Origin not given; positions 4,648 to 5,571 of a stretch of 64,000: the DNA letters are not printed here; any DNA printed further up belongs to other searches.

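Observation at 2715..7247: Plus-strand envelope cassette: solute-binding protein, Asp/Glu-type symporter, aspartate racemase and PbpG-like DD-endopeptidase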

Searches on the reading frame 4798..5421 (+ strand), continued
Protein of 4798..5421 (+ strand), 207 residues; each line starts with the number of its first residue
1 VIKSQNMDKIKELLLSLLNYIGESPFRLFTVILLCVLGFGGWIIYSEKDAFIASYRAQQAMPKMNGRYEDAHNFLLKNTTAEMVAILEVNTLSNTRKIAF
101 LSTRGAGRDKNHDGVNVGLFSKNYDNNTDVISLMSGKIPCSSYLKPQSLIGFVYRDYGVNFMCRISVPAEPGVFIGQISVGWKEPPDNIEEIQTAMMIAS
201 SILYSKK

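Call 71: search_protein_families(library=pfam, proteins=[L107:3561-4043:+, L107:3998-4576:+, L107:1769-2299:+, L107:147-1745:+, L025:5842-6348:+, L025:6345-6791:+, L024:4387-4827:+, L024:4809-5336:+, L023:2789-3907:-, L023:4715-5257:-], max_evalue=0.01)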
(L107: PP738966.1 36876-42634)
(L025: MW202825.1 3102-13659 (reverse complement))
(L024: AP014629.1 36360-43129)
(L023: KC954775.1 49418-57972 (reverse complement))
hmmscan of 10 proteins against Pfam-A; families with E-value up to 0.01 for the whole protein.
L107:3561-4043:+ (160 aa): 1 family
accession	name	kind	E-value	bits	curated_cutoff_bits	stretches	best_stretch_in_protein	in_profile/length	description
PF00959.24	Phage_lysozyme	-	6.2e-46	156.2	22.3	1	13-140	2-125/125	Phage lysozyme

L107:3998-4576:+ (192 aa): 2 families
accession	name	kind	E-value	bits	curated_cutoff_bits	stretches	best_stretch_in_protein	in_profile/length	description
PF10721.14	DUF2514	-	3.1e-31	109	26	1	34-189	6-160/161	Protein of unknown function (DUF2514)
PF23922.1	DUF7261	-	0.0016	19.1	27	1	29-140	9-125/169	Family of unknown function (DUF7261)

L107:1769-2299:+ (176 aa): 2 families
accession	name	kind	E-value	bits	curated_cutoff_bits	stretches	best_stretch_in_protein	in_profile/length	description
PF06530.18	Phage_antitermQ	-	7.6e-23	81.1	26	1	16-110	1-92/118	Phage antitermination protein Q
PF06576.17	DUF1133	-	0.00094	19.1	23.1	0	61-152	95-172/176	Protein of unknown function (DUF1133)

L107:147-1745:+ (532 aa): 2 families
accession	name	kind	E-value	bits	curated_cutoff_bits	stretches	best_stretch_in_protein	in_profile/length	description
PF13708.11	DUF4942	-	2.5e-26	93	25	1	82-264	1-189/190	Domain of unknown function (DUF4942)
PF05175.20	MTS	-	0.0011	19.1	23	1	454-491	96-139/170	Methyltransferase small domain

L025:5842-6348:+ (168 aa): 0 families

L025:6345-6791:+ (148 aa): 1 family
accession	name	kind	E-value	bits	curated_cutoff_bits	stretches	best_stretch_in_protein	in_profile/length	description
PF00959.24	Phage_lysozyme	-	4.9e-36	124.2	22.3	1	13-141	2-125/125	Phage lysozyme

L024:4387-4827:+ (146 aa): 1 family
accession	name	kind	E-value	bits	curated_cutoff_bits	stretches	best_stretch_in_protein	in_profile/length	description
PF00959.24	Phage_lysozyme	-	9.7e-45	152.4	22.3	1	13-140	2-125/125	Phage lysozyme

L024:4809-5336:+ (175 aa): 2 families
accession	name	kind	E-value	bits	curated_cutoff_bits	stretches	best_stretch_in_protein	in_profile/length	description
PF10721.14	DUF2514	-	1.5e-18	67.8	26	1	14-171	3-160/161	Protein of unknown function (DUF2514)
PF03245.18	Phage_lysis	-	0.0055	17.4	25.4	0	45-131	7-84/126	Bacteriophage Rz lysis protein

L023:2789-3907:- (372 aa): 0 families

L023:4715-5257:- (180 aa): 1 family
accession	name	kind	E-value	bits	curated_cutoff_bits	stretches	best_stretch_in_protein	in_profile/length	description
PF01981.21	PTH2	-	1.5e-05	25.6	23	1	19-95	20-101/115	Peptidyl-tRNA hydrolase PTH2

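Call 78: find_encoding_contigs(protein=P0362, flank=8000, max_places=3)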
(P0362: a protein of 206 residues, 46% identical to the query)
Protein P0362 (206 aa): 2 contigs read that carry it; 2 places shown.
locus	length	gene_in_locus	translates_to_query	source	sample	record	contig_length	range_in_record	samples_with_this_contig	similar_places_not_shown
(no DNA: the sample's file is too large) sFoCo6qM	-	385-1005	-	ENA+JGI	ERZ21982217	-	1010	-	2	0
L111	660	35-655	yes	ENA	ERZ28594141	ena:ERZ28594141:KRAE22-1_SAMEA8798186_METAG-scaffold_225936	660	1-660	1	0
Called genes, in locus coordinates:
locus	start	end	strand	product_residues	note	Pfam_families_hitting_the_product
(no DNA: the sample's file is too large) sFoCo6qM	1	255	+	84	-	?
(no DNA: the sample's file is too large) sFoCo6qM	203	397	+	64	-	PF23793:LysC (weak)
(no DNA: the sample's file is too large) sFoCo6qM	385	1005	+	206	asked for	-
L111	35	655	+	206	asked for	-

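Call 79: find_encoding_contigs(protein=P0361, flank=8000, max_places=3)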
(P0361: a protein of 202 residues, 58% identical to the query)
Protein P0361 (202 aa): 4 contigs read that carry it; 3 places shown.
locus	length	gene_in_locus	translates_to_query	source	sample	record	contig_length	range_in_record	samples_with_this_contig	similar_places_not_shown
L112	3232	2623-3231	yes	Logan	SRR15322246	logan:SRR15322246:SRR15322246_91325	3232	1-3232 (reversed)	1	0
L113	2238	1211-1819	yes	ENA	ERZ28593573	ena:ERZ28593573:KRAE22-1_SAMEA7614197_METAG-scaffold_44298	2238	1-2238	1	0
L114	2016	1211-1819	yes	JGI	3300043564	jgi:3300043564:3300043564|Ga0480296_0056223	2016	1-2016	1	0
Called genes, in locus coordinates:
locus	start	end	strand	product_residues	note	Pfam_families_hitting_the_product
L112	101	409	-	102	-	-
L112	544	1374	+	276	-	PF00497:SBP_bac_3, PF10613:Lig_chan-Glu_bd (weak)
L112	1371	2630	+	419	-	PF00375:SDF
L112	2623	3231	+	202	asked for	?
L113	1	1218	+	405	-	?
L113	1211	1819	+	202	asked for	-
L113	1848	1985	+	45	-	-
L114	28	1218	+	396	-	PF00375:SDF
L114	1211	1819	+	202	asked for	-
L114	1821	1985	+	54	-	-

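Call 105: fold_search(model_id=the predicted structure, library=viral)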
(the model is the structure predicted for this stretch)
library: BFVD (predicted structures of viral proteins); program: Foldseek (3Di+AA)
matches with E <= 10: 554; with E <= 0.001: 27
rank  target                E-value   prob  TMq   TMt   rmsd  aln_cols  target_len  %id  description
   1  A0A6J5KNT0            4.6e-29  1.00  0.73  0.74   3.9       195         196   57  Uncharacterized protein [uncultured Caudovirales phage]
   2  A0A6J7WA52            3.5e-19  1.00  0.73  0.61   4.8       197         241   26  Uncharacterized protein [uncultured Caudovirales phage]
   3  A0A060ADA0            1.4e-16  1.00  0.69  0.72   5.9       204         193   23  (no name in the UniProt tables at hand)
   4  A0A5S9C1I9            5.5e-07  1.00  0.50  0.47   7.5       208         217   15  Uncharacterized protein [Tenacibaculum phage PTm5]
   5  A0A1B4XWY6            2.3e-06  1.00  0.53  0.55   8.4       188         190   10  Uncharacterized protein [Tenacibaculum phage pT24]
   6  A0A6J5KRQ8            2.8e-06  1.00  0.49  0.44   9.6       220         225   14  GAF domain-containing protein [uncultured Caudovirales phage]
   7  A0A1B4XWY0            4.2e-06  1.00  0.59  0.61   6.0       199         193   11  Uncharacterized protein [Tenacibaculum phage pT24]
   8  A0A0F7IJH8            4.2e-06  1.00  0.51  0.50   7.5       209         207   10  Uncharacterized protein [Polaribacter phage P12002L]
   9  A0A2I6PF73            5.8e-06  1.00  0.46  0.45  10.1       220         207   18  Holin [Proteus phage phiP4-3]
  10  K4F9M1                8.4e-06  1.00  0.50  0.47   8.2       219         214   10  Uncharacterized protein [Cronobacter phage vB_CsaM_GAP32]
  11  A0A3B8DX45            8.9e-06  1.00  0.45  0.42  14.3       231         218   14  Class III holin [Proteus phage Stubb]
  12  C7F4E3                9.5e-06  1.00  0.45  0.42   7.8       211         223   11  (no name in the UniProt tables at hand)
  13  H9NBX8                9.5e-06  1.00  0.43  0.43  11.1       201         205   10  (no name in the UniProt tables at hand)
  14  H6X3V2                2.0e-05  1.00  0.37  0.35  15.9       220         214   10  Uncharacterized protein [Klebsiella phage vB_KleM_RaK2]
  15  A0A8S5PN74            4.7e-05  1.00  0.52  0.47  12.4       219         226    9  Uncharacterized protein [Myoviridae sp. ctwwN25]
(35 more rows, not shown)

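Call 117: find_related_loci(query=A11, collection=viral_contigs, flank=3500)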
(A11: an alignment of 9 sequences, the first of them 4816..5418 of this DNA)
Query A11 (201 aa) in viral_contigs; peptide patterns used: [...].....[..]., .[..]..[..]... (x = any residue, [..] = any of these).
120 stretches matched a pattern; 98 encode a relative of the query (tblastn E <= 1e-3); the best 80 are kept; 80 distinct loci.
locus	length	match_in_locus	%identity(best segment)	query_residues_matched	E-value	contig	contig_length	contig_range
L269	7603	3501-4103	100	1-201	6e-137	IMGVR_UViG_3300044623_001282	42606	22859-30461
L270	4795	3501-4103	83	1-201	4e-116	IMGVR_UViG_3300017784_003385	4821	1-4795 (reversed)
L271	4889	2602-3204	83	1-201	4e-116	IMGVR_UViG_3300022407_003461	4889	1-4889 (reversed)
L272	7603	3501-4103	81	1-201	3e-115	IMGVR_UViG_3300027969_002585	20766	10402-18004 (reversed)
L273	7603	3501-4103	79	1-201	2e-113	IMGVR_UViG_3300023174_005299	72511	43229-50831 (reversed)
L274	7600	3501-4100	80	1-200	4e-112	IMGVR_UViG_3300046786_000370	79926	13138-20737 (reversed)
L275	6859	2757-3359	85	1-201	1e-111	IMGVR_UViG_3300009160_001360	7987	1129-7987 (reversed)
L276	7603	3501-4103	77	1-201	7e-112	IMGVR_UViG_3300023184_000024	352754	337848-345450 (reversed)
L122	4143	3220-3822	85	1-201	1e-112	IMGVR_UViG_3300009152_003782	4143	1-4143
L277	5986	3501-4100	79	1-200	2e-111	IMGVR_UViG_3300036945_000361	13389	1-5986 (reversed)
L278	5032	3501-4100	79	1-200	4e-111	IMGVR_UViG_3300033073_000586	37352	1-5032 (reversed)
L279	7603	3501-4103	83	1-201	1e-110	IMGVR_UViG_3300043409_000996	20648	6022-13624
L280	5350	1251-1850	77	1-200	3e-109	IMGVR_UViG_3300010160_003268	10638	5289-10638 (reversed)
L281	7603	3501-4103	76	1-201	4e-109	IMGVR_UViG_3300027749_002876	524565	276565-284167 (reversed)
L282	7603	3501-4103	76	1-201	4e-109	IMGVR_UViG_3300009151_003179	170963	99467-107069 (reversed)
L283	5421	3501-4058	84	14-199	2e-108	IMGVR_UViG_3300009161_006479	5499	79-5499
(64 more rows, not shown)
